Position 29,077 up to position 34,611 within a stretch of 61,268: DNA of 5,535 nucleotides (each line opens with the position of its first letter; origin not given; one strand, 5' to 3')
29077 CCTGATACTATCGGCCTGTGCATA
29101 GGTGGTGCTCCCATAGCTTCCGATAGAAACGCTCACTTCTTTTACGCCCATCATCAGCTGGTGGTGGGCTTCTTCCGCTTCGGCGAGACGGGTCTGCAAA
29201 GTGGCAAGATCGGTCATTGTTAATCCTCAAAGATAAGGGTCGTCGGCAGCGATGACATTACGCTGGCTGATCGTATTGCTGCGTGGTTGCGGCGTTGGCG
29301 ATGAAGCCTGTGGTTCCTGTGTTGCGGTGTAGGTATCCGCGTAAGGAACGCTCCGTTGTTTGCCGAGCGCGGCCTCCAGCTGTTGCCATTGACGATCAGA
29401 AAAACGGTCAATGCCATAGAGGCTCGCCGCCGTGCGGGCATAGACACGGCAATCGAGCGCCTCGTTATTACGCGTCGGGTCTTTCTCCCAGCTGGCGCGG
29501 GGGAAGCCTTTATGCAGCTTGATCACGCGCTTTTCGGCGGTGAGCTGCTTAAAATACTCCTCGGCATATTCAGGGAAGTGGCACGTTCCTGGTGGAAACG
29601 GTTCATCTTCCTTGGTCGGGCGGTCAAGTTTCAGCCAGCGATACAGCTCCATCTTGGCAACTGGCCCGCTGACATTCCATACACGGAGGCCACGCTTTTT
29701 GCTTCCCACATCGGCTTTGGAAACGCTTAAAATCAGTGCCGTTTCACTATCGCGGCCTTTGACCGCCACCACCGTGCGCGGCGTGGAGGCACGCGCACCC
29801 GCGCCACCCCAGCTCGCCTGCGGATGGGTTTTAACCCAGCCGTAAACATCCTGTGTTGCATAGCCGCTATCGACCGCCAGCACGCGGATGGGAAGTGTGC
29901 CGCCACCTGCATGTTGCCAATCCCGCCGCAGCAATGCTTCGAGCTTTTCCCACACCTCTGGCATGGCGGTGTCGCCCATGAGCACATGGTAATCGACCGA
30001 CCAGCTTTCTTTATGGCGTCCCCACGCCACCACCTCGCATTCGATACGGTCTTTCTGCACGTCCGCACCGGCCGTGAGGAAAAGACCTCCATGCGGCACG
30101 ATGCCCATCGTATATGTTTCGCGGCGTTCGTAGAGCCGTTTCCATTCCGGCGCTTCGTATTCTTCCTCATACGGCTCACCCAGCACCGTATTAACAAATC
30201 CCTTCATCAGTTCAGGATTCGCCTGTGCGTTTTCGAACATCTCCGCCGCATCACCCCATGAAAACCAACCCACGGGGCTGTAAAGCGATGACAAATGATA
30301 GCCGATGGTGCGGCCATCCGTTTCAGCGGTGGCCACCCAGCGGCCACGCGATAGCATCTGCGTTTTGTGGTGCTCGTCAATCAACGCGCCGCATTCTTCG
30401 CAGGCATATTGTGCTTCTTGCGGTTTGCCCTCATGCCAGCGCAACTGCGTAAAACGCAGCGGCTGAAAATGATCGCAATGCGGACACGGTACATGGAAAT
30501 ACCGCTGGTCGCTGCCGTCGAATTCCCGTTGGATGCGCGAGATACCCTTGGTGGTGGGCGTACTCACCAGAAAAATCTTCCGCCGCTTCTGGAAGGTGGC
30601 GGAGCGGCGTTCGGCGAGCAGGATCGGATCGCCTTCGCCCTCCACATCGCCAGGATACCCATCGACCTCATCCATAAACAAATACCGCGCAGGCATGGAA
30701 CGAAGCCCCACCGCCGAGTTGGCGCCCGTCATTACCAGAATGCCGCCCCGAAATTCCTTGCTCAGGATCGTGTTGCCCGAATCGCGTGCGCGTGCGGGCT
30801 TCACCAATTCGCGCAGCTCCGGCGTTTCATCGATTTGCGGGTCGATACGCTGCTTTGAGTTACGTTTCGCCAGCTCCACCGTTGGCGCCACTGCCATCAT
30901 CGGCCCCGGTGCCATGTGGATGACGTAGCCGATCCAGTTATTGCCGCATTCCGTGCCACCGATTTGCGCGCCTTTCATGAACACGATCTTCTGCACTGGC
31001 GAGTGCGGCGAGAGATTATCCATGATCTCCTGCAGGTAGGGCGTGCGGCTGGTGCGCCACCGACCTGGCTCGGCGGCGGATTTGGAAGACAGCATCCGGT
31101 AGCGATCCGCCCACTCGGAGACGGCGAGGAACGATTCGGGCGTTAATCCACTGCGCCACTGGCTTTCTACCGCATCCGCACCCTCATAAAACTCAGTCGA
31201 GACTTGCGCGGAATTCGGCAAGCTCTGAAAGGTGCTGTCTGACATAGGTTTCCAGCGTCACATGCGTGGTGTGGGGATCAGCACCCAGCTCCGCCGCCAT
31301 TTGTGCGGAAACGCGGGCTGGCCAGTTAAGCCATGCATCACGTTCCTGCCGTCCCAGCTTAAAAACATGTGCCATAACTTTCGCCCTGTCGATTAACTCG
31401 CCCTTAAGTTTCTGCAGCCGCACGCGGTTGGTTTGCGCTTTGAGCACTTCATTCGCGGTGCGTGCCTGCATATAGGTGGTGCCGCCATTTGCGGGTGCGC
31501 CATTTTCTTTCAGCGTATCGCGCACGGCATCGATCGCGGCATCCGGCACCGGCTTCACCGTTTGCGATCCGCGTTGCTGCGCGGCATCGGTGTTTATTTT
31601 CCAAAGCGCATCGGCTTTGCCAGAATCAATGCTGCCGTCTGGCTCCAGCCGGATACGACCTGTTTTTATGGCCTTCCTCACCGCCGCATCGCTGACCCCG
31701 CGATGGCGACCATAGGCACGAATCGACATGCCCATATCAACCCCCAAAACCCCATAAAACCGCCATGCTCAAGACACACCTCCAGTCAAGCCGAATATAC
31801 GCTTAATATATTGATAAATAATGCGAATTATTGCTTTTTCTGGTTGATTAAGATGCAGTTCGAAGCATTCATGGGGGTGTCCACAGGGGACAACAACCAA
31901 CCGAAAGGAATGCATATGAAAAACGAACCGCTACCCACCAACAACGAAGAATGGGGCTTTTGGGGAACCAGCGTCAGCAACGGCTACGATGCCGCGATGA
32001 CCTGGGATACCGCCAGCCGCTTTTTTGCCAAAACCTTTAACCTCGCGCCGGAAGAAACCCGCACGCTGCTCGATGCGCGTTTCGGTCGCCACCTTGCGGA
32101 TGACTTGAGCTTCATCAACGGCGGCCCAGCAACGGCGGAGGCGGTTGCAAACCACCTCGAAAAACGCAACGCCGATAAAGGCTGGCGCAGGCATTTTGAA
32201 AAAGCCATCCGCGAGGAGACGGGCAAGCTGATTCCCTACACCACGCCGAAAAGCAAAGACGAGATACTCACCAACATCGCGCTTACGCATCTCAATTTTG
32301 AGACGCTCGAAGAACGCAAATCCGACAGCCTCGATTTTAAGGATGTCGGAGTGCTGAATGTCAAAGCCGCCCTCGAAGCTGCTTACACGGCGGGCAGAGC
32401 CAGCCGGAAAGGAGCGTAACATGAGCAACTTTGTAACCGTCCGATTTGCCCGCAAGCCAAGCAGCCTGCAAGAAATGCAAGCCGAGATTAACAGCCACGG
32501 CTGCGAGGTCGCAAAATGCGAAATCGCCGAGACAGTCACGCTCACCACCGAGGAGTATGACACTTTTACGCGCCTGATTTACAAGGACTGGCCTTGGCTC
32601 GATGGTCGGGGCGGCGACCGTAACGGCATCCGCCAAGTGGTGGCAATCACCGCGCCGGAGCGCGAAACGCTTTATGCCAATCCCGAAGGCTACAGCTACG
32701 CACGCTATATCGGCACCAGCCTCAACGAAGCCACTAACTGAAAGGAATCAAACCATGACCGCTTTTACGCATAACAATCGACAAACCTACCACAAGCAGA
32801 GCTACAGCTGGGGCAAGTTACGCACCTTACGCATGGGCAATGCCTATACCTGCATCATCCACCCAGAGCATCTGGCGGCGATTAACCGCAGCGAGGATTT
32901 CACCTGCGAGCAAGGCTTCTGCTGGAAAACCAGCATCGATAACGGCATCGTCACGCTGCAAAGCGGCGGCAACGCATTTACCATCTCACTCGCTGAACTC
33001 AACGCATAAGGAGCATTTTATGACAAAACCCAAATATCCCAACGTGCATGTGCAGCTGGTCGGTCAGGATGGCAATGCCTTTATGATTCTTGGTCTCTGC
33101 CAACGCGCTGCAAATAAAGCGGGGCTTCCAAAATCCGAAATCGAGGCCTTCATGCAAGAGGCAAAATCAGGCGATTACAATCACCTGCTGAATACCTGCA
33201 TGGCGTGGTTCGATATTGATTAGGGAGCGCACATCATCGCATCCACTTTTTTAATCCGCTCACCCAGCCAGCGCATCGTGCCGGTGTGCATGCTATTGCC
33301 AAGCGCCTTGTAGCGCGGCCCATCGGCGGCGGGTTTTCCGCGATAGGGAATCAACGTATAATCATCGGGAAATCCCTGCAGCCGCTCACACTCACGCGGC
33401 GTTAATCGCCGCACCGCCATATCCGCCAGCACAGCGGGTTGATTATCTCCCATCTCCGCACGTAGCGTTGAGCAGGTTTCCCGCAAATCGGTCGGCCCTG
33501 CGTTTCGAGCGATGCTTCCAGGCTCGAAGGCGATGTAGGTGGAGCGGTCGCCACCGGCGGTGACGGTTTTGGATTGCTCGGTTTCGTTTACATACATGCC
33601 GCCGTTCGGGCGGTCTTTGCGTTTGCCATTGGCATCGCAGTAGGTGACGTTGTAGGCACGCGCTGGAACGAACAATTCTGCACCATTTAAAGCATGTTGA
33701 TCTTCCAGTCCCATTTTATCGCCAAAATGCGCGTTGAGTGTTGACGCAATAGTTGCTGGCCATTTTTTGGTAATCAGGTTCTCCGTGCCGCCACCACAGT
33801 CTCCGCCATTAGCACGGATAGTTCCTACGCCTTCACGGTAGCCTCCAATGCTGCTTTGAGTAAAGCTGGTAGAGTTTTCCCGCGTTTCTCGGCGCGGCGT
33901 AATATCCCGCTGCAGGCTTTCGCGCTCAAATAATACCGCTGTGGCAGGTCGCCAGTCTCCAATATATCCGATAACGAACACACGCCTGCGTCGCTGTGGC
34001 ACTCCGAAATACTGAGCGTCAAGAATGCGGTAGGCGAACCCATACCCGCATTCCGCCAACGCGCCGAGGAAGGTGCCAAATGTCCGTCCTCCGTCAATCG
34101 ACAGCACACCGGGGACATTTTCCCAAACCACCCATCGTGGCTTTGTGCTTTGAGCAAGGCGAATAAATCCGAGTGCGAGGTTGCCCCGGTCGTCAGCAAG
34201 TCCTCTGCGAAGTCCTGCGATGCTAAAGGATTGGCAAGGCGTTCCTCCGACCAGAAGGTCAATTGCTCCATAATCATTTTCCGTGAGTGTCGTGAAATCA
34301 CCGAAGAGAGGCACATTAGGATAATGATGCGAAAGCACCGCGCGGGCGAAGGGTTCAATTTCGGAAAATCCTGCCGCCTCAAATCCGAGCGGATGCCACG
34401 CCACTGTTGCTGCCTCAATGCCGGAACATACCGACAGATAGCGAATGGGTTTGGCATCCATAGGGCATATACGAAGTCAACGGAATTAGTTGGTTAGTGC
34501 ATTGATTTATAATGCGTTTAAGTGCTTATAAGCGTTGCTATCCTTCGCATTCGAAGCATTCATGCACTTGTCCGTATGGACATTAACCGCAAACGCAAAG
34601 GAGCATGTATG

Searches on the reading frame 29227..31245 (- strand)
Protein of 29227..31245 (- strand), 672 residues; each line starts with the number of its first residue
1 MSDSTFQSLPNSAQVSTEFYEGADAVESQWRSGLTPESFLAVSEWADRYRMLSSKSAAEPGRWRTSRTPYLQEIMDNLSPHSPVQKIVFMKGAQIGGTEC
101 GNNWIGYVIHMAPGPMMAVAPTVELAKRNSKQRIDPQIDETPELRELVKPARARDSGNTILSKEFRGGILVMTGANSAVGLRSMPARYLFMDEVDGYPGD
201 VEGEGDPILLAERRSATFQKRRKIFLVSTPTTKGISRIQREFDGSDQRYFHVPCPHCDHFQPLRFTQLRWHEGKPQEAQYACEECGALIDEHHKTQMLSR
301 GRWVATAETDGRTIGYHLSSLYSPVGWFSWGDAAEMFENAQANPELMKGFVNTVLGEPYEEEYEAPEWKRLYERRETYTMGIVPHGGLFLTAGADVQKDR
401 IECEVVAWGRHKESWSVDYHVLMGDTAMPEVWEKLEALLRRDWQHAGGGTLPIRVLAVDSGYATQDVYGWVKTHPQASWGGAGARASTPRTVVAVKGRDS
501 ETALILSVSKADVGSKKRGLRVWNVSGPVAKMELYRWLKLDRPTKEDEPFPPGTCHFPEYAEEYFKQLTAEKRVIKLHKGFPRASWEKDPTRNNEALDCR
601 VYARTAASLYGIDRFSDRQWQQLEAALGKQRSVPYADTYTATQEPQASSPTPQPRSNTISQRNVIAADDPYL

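Call 75: search_protein_families(library=phrogs, proteins=[window:29227-31245:-], max_evalue=0.00001)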
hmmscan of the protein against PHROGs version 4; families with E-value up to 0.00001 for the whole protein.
window:29227-31245:- (672 aa): 10 families
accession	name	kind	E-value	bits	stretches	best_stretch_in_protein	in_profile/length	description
phrog_15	-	head and packaging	1e-254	850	1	12-656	327-967/1330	terminase large subunit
phrog_21311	-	head and packaging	7.6e-62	210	1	121-327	2-218/218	terminase large subunit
phrog_675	-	head and packaging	3.9e-41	142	1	62-396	40-367/576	terminase large subunit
phrog_3028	-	unknown function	3.7e-34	119.4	1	438-640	4-185/203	-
phrog_3925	-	head and packaging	7.2e-25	88.5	1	25-145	26-142/150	terminase large subunit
phrog_16406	-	unknown function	8.6e-24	85.1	1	238-609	7-384/601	-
phrog_15657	-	unknown function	1.2e-20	75.1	1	312-464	26-176/230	-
phrog_4145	-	head and packaging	2.3e-12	47.7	1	25-215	14-201/209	terminase large subunit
phrog_12876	-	head and packaging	6.9e-07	30.1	0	126-267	6-133/235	terminase large subunit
phrog_23163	-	unknown function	4.2e-06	27.5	1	24-143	8-126/130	-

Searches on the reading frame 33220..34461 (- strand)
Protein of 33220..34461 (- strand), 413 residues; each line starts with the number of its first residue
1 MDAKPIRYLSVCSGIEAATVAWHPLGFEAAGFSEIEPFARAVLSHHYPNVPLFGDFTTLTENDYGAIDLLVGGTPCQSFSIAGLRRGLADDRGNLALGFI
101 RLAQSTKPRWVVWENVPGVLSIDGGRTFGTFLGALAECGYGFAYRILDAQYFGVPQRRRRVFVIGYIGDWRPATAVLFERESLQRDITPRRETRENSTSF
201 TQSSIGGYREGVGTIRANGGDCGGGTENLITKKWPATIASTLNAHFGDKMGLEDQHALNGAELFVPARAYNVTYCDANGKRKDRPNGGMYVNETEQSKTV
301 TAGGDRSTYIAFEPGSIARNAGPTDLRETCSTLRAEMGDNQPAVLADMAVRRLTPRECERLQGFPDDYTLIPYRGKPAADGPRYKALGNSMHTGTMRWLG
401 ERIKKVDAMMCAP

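Call 23: search_protein_families(library=pfam, proteins=[window:33220-34461:-], max_evalue=0.01)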
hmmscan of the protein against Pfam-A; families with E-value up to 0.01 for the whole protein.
window:33220-34461:- (413 aa): 1 family
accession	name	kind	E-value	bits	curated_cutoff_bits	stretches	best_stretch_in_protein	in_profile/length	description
PF00145.23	DNA_methylase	-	4.2e-56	191.2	22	1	7-405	2-324/324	C-5 cytosine-specific DNA methylase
